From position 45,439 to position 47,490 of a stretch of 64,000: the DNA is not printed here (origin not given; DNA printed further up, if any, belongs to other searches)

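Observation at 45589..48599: Orphan two-gene Rnf-like module: RnfC plus RnfD fused to two FMN_bind domains, with no rnfA/B/E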

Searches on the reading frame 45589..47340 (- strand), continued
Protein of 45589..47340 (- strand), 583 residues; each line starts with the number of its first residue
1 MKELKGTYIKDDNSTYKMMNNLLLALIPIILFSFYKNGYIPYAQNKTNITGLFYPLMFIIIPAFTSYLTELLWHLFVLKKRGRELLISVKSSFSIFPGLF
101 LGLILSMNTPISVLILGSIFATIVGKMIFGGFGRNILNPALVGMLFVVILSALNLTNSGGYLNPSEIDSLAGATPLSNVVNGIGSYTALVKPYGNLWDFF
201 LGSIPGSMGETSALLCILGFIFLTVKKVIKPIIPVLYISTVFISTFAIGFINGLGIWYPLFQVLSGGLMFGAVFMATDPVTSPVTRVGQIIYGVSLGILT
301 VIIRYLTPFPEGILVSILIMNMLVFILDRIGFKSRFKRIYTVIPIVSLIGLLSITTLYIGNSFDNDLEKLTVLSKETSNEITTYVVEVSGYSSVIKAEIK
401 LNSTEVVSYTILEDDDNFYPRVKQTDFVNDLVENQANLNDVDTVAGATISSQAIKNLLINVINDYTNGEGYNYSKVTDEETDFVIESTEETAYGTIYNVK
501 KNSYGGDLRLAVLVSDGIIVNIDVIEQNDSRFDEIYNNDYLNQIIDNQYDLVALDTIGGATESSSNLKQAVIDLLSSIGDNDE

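Call 16: find_encoding_contigs(protein=P0054, flank=10000, max_places=3)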
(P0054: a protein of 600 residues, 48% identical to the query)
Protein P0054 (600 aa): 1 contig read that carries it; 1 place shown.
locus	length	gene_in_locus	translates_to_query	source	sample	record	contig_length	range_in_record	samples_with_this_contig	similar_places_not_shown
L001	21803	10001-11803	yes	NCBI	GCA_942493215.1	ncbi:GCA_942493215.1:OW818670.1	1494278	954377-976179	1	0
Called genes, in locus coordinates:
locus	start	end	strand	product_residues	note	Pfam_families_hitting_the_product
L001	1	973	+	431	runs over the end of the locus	PF25888:WHD_DnaB, PF07261:DnaB_2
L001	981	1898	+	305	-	-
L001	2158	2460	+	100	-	-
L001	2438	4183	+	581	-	PF07973:tRNA_SAD, PF00587:tRNA-synt_2b, PF03129:HGTP_anticodon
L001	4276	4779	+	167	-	PF12685:SpoIIIAH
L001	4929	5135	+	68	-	PF00196:GerE, PF04545:Sigma70_r4, PF08281:Sigma70_r4_2, PF04967:HTH_10 (faint)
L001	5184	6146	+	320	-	PF10646:Germane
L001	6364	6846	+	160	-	PF04892:VanZ-LLP1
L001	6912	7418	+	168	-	PF10881:DUF2726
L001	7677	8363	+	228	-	-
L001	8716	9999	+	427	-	PF13375:RnfC_N, PF01512:Complex1_51K, PF10531:SLBB, PF13183:Fer4_8 (faint), PF13237:Fer4_10 (faint), PF00037:Fer4 (faint), PF12797:Fer4_2 (faint), PF12838:Fer4_7 (weak), +1 more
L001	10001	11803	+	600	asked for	PF03116:NQR2_RnfD_RnfE, PF04205:FMN_bind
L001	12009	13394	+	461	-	PF07963:N_methyl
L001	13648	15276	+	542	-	PF07963:N_methyl (weak), PF16403:Bact_surface_Ig-like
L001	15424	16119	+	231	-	PF00561:Abhydrolase_1, PF05728:UPF0227 (faint), PF07819:PGAP1 (weak), PF12146:Hydrolase_4, PF12697:Abhydrolase_6, PF00326:Peptidase_S9, PF03959:FSH1 (weak), PF12146:Hydrolase_4, +5 more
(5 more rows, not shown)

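Call 20: find_related_loci(query=A1, collection=genome_contigs, flank=10000)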
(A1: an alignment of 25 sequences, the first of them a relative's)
Query A1 (583 aa) in genome_contigs; peptide patterns used: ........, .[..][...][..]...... (x = any residue, [..] = any of these).
600 stretches matched a pattern (row limit reached: there are more); 599 encode a relative of the query (tblastn E <= 1e-3); the best 80 are kept; 80 distinct loci.
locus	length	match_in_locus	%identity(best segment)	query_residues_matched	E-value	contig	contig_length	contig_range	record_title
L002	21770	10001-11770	48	6-581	4e-179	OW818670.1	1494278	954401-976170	metagenome genome assembly, chromosome: 1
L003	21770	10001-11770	47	1-582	2e-169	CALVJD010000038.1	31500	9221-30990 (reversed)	MAG: uncultured Bacilli bacterium isolate E05__bin274 genome assembly, contig: E05__k127_8099955, whole genome shotgun s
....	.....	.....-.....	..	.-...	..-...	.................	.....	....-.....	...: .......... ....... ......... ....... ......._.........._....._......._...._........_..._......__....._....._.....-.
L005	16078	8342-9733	51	4-574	4e-139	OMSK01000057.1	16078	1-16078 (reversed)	uncultured Firmicutes bacterium isolate RUG832 genome assembly, contig: k87_31574980, whole genome shotgun sequence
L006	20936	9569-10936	50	1-465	3e-138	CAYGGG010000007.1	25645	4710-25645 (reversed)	MAG TPA_asm: uncultured Muribaculaceae bacterium isolate ERP113451_co2_311 genome assembly, contig: NODE_1141_length_256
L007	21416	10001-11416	47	2-576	2e-118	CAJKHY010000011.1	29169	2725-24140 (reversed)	MAG TPA_asm: uncultured Clostridium sp. isolate SRR5558251-bin.8 genome assembly, contig: NODE_191_length_29169_cov_4.22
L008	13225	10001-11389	45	6-582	1e-117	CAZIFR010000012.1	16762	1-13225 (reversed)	MAG TPA_asm: uncultured Muribaculaceae bacterium isolate SRP294416_co3_757 genome assembly, contig: NODE_5755_length_167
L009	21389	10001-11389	44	6-583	1e-113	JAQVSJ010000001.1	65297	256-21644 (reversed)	MAG: Bacilli bacterium isolate STF1_271 NODE_773_length_65297_cov_11.134172_Sandtown_F1, whole genome shotgun sequence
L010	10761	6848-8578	46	1-569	2e-147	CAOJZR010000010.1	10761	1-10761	MAG TPA_asm: uncultured Firmicutes bacterium isolate SRR17684621_bin.58_metawrap_v1.3_MAG genome assembly, contig: NODE.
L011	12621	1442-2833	41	2-571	5e-107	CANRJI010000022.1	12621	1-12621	MAG: uncultured Bacilli bacterium isolate Lapin-021__bin10 genome assembly, contig: Lapin-021__NODE_5669_length_12621_co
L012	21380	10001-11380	44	6-469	2e-107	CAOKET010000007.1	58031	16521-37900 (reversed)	MAG TPA_asm: uncultured Tenericutes bacterium isolate SRR15604637_bin.51_metawrap_v1.3_MAG genome assembly, contig: NODE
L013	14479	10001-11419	42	6-470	2e-104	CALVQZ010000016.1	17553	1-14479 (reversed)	MAG: uncultured Bacilli bacterium isolate E09__bin297 genome assembly, contig: E09__k127_6985706, whole genome shotgun s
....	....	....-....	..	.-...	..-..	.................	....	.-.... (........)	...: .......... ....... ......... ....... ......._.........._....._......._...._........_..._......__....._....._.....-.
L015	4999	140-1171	45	5-338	7e-87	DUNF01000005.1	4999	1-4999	MAG TPA_asm: Acholeplasmataceae bacterium isolate AS05jafATM_21 4097_AS05, whole genome shotgun sequence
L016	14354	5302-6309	46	5-335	1e-84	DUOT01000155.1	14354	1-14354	MAG TPA_asm: Acholeplasmataceae bacterium isolate AS08sgBPME_216 295549_AS08, whole genome shotgun sequence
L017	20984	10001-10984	43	11-339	3e-78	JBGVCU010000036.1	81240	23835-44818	MAG: Bacilli bacterium isolate fecal_MAG_453 fecal_MAG_453_contig_0036, whole genome shotgun sequence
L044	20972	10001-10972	37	10-328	4e-42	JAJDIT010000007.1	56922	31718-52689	Acholeplasma sp. OttesenSCG-928-E16 AH-928-E16_NODE_7, whole genome shotgun sequence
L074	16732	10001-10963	34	8-329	1e-38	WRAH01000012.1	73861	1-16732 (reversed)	MAG: Defluviitaleaceae bacterium isolate Lab288P1bin22 Ga0131853_10000470, whole genome shotgun sequence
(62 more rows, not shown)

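Call 24: search_protein_families(library=pfam, proteins=[L017:11077-12159:+, L017:12159-12797:+, L017:12797-13363:+, L017:13365-13679:+, L017:13841-14713:+, L074:7175-8218:+, L016:9583-10548:+, L074:5439-6635:+, L016:6410-7438:+, L044:12123-13118:+], max_evalue=0.001)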
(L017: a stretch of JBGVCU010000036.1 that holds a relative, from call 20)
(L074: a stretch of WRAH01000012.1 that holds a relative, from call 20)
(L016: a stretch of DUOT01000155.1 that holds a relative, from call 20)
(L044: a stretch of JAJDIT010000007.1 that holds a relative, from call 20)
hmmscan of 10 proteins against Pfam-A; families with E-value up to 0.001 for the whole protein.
L017:11077-12159:+ (360 aa): 1 family
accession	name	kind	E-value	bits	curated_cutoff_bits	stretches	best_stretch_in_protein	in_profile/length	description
PF04205.19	FMN_bind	-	7.7e-10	39.7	22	1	272-347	2-72/77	FMN-binding domain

L017:12159-12797:+ (212 aa): 1 family
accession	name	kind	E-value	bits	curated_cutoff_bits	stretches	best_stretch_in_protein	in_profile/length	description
PF02508.19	Rnf-Nqr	-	6.4e-62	209.1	23.8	1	6-190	4-174/174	Rnf-Nqr subunit, membrane protein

L017:12797-13363:+ (188 aa): 1 family
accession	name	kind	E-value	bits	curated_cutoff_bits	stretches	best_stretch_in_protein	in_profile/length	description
PF02508.19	Rnf-Nqr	-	2.4e-56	190.9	23.8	1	2-188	2-174/174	Rnf-Nqr subunit, membrane protein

L017:13365-13679:+ (104 aa): 1 family
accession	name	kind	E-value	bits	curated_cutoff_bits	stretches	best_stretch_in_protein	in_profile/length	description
PF04060.18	FeS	-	4.1e-12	46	23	1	48-80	1-33/33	Putative Fe-S cluster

L017:13841-14713:+ (290 aa): 0 families

L074:7175-8218:+ (347 aa): 1 family
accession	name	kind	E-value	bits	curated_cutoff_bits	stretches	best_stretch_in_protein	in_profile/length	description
PF02424.20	ApbE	-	1.7e-54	185.6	25.6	1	61-323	17-264/266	ApbE family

L016:9583-10548:+ (321 aa): 1 family
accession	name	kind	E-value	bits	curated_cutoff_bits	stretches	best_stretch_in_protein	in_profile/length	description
PF04205.19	FMN_bind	-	0.00058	20.9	22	0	92-167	12-77/77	FMN-binding domain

L074:5439-6635:+ (398 aa): 1 family
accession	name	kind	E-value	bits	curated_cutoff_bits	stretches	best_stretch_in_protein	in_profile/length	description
PF04205.19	FMN_bind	-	1.1e-29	103.3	22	3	84-154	2-76/77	FMN-binding domain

L016:6410-7438:+ (342 aa): 1 family
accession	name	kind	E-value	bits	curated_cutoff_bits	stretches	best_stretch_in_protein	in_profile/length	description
PF04205.19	FMN_bind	-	1.4e-18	67.7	22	2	89-165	1-73/77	FMN-binding domain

L044:12123-13118:+ (331 aa): 0 families

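Call 28: find_encoding_contigs(protein=P0014, flank=10000, max_places=2)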
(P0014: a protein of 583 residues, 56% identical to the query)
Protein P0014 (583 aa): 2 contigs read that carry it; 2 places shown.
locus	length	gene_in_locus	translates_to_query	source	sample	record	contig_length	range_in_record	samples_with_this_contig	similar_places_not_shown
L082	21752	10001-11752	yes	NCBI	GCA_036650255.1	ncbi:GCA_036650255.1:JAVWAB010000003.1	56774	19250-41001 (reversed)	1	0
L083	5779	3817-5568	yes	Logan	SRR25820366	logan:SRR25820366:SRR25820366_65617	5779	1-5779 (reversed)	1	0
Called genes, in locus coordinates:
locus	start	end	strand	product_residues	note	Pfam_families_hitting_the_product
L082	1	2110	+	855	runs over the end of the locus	PF02739:5_3_exonuc_N, PF01367:5_3_exonuc, PF22619:DNA_polI_exo1, PF00476:DNA_pol_A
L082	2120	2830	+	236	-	PF00696:AA_kinase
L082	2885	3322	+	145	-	-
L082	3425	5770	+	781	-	-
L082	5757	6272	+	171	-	PF04203:Sortase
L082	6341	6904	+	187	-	-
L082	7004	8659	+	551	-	PF00749:tRNA-synt_1c, PF19269:Anticodon_2 (weak)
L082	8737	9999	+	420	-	PF13375:RnfC_N, PF01512:Complex1_51K, PF13534:Fer4_17 (faint), PF00037:Fer4 (faint), PF12797:Fer4_2 (faint), PF12838:Fer4_7 (weak), PF13187:Fer4_9 (weak), PF13237:Fer4_10 (weak), +2 more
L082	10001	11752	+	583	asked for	PF03116:NQR2_RnfD_RnfE, PF04205:FMN_bind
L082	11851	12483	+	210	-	PF02508:Rnf-Nqr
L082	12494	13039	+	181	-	PF02508:Rnf-Nqr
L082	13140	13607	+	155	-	PF02620:YceD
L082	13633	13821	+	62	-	PF01783:Ribosomal_L32p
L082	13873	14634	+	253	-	PF21982:RecX_HTH1 (faint), PF02631:RecX_HTH2 (weak), PF21981:RecX_HTH3 (faint)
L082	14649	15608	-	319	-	PF13616:Rotamase_3, PF00639:Rotamase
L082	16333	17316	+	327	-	PF01207:Dus, PF01180:DHO_dh (faint), PF00977:His_biosynth, PF01680:SOR_SNZ (faint)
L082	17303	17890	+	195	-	PF06271:RDD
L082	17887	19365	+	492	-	PF01336:tRNA_anti-codon, PF00152:tRNA-synt_2, PF01409:tRNA-synt_2d (faint)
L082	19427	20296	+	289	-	PF01545:Cation_efflux, PF16916:ZT_dimer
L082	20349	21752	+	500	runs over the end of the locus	PF01676:Metalloenzyme, PF06415:iPGM_N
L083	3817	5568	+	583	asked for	PF03116:NQR2_RnfD_RnfE, PF04205:FMN_bind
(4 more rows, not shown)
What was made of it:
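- L082 shows the same rnfE-rnfA-yceD order (call 28).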
